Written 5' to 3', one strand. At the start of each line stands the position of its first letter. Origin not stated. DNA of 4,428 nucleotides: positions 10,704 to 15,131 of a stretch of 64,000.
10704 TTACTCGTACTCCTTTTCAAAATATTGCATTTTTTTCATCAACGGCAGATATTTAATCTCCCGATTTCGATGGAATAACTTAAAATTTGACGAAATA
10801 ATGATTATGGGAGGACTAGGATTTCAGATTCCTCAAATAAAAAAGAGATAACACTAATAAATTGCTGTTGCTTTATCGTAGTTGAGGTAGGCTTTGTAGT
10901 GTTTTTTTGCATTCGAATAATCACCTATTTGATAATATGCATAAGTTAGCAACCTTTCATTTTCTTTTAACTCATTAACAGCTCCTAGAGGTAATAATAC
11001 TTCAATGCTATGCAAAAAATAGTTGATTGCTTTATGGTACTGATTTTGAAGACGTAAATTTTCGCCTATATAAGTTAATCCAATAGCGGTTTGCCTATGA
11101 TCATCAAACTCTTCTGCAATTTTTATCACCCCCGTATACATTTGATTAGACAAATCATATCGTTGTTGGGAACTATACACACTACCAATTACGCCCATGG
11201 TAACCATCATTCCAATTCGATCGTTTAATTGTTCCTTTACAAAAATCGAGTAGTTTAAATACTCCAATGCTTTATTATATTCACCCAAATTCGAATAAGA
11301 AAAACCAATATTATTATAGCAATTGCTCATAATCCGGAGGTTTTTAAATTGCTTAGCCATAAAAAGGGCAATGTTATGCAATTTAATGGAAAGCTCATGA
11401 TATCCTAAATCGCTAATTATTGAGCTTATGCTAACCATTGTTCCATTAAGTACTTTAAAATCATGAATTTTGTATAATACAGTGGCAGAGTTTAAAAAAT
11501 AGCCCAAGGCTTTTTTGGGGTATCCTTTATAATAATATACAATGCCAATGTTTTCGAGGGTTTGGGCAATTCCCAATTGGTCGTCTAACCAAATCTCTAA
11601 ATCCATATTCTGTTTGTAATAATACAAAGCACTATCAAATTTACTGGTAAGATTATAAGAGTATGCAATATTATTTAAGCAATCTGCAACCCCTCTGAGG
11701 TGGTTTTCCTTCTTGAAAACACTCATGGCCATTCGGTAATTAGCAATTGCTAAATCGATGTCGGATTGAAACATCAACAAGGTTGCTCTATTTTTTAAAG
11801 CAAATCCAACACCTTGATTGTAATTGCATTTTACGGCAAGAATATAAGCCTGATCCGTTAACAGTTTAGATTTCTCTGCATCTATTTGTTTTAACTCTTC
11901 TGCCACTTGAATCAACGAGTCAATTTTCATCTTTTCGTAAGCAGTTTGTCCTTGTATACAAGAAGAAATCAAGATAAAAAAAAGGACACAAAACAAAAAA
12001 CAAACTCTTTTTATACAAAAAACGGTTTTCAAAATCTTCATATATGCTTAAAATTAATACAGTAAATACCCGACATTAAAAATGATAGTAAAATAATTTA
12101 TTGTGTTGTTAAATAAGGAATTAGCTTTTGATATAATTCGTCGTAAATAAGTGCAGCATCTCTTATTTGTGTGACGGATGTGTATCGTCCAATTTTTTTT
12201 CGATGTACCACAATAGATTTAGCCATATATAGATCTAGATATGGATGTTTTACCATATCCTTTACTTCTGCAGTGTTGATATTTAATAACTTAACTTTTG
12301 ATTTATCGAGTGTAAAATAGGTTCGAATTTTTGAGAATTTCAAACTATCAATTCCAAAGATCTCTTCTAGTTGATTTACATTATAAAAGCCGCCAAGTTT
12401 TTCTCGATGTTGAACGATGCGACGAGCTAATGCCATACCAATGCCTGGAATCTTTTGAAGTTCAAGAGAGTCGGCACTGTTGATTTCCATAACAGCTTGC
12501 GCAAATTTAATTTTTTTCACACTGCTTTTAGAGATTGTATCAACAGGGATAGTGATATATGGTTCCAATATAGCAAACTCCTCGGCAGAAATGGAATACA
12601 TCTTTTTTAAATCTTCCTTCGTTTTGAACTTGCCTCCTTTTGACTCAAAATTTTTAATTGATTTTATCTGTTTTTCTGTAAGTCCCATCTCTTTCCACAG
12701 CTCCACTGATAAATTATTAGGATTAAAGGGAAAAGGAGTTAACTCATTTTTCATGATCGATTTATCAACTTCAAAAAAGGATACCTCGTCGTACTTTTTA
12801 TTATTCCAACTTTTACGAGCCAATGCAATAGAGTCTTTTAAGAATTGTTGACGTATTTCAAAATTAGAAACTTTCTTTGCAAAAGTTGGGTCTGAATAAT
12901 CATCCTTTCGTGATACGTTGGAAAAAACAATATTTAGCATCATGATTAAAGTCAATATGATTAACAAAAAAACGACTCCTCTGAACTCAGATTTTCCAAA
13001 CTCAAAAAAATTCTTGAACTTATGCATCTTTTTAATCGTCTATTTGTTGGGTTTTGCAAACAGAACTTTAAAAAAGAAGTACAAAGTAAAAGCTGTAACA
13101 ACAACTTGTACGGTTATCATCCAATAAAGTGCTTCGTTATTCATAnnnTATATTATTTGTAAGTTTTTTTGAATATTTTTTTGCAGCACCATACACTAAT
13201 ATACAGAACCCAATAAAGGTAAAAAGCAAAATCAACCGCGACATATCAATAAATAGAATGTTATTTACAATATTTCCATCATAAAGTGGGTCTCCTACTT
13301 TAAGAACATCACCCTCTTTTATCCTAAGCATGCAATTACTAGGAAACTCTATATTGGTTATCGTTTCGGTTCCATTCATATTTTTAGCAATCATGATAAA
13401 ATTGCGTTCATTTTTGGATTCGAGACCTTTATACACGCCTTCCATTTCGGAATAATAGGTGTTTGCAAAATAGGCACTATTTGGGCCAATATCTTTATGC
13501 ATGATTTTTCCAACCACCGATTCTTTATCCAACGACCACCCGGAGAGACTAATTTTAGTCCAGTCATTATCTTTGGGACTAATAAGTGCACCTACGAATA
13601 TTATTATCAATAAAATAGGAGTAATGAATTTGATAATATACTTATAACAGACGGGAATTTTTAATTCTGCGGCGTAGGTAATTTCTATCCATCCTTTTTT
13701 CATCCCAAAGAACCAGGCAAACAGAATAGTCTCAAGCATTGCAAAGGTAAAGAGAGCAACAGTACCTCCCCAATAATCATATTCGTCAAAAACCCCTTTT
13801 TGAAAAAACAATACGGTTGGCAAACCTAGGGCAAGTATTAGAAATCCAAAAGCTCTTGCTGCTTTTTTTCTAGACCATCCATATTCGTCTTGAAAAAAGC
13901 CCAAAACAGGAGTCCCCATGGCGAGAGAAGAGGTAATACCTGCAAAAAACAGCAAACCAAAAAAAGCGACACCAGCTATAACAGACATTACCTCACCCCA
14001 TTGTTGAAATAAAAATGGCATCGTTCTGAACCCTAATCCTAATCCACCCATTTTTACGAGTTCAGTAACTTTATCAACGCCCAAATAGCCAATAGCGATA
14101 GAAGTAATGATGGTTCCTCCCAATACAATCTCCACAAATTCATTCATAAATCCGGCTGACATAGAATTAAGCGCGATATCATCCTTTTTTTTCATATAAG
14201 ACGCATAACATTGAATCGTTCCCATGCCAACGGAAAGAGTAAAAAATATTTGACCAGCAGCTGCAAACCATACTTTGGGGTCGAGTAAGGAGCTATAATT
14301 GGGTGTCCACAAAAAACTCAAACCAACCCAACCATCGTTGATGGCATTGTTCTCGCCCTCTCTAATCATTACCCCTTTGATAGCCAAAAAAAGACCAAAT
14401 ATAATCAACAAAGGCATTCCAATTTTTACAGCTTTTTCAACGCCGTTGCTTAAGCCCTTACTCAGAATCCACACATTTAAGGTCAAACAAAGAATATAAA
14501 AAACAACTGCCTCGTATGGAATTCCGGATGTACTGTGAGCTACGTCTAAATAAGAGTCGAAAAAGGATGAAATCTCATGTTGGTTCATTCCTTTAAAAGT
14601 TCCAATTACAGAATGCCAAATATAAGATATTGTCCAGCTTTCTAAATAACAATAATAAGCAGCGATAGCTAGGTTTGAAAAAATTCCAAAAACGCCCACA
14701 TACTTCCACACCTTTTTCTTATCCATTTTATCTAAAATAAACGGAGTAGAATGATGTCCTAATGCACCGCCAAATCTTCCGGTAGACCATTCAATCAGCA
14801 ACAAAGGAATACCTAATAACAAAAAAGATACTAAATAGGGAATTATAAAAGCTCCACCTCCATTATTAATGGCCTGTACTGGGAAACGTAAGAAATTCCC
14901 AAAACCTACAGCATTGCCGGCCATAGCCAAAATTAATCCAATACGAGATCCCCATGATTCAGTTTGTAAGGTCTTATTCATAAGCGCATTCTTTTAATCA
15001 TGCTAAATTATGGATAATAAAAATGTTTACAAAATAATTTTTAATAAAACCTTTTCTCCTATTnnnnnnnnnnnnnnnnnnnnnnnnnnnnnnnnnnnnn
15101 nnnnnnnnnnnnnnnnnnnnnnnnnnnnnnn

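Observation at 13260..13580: NSS transporter carrying a ~107-aa loop with an RNA-polymerase-like sandwich-barrel hybrid motif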

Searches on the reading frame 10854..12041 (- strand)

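Call 38: search_protein_families(library=pfam, proteins=[window:10854-12041:-], max_evalue=0.001)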
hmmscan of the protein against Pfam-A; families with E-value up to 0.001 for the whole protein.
window:10854-12041:- (395 aa): 7 families
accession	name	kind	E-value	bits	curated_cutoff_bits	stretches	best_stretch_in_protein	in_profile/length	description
PF13424.12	TPR_12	-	1.7e-28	99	30.1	2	282-348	6-74/77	Tetratricopeptide repeat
PF00515.34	TPR_1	-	2.9e-15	55.8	27.8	1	240-263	2-25/34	Tetratricopeptide repeat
PF13374.12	TPR_10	-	8.1e-14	51.6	27.5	0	240-262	3-25/42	Tetratricopeptide repeat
PF07719.23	TPR_2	-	1.8e-12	46.8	27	0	241-263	3-25/34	Tetratricopeptide repeat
PF13181.12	TPR_8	-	1.1e-08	35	25.7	0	241-263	3-25/34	Tetratricopeptide repeat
PF13176.12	TPR_7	-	2.9e-07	30.5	27.9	0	161-184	1-24/36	Tetratricopeptide repeat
PF13174.12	TPR_6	-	7.7e-05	23.5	26.3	0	367-387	8-28/33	Tetratricopeptide repeat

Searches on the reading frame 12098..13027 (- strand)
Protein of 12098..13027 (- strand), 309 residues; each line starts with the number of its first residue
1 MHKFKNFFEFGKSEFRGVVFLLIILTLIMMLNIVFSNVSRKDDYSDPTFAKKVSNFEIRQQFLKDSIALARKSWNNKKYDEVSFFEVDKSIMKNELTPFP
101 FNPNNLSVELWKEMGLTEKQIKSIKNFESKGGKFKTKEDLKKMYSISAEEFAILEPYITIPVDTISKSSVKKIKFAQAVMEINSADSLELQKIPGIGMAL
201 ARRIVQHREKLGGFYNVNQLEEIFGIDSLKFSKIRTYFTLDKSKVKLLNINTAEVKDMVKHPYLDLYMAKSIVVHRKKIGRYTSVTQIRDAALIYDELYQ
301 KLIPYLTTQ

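Call 38: search_protein_families(library=pfam, proteins=[window:12098-13027:-], max_evalue=0.001)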
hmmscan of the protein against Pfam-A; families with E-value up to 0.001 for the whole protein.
window:12098-13027:- (309 aa): 3 families
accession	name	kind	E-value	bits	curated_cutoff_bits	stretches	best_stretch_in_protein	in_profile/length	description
PF12836.13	HHH_3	-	1.1e-35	122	27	3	181-239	7-65/65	Helix-hairpin-helix motif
PF03934.19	T2SSK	-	9.6e-05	23.1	24.2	0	193-234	15-56/63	Type II secretion system (T2SS), protein K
PF14579.12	HHH_6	-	0.00013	22.5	25.6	0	190-220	27-57/90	Helix-hairpin-helix motif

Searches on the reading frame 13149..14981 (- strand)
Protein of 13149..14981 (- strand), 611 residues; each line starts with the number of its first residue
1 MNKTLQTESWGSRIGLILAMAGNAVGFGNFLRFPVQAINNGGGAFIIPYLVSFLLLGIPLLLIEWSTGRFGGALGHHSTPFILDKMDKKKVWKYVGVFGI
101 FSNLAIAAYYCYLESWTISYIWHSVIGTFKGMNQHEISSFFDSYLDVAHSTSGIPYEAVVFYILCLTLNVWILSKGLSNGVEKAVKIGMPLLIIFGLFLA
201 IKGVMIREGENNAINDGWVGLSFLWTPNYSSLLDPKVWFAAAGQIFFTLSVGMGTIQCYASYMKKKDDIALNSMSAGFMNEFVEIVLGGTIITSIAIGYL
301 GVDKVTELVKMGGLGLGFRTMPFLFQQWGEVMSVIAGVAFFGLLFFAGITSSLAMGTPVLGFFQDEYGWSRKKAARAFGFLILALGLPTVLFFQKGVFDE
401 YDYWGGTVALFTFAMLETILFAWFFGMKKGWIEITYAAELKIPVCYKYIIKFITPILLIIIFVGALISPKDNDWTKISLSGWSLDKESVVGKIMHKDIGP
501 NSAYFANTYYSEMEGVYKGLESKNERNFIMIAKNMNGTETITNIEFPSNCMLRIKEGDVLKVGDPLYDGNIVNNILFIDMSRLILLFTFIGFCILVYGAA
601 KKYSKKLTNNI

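Call 4: search_protein_families(library=pfam, proteins=[window:13149-14981:-], max_evalue=1)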
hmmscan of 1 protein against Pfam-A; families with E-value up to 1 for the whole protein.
window:13149-14981:- (611 aa): 2 families
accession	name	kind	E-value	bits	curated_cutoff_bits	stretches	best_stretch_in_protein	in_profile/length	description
PF00209.24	SNF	-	5e-49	167.8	27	2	163-478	181-493/524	Sodium:neurotransmitter symporter family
PF05106.17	Phage_holin_3_1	-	0.037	14.9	23.8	1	281-310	64-93/99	Phage holin family (Lysis protein S)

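Call 5: search_protein_families(library=ncbifam, proteins=[window:13149-14981:-], max_evalue=1)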
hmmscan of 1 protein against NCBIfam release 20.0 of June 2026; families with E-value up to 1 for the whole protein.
window:13149-14981:- (611 aa): 2 families
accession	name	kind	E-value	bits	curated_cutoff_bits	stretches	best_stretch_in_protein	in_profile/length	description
NF037979.1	Na_transp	subfamily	2.7e-19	69.4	50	1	16-392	7-345/419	sodium-dependent transporter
TIGR02386.1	rpoC_TIGR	equivalog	0.037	11.8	963.5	1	508-574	933-997/1147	DNA-directed RNA polymerase subunit beta'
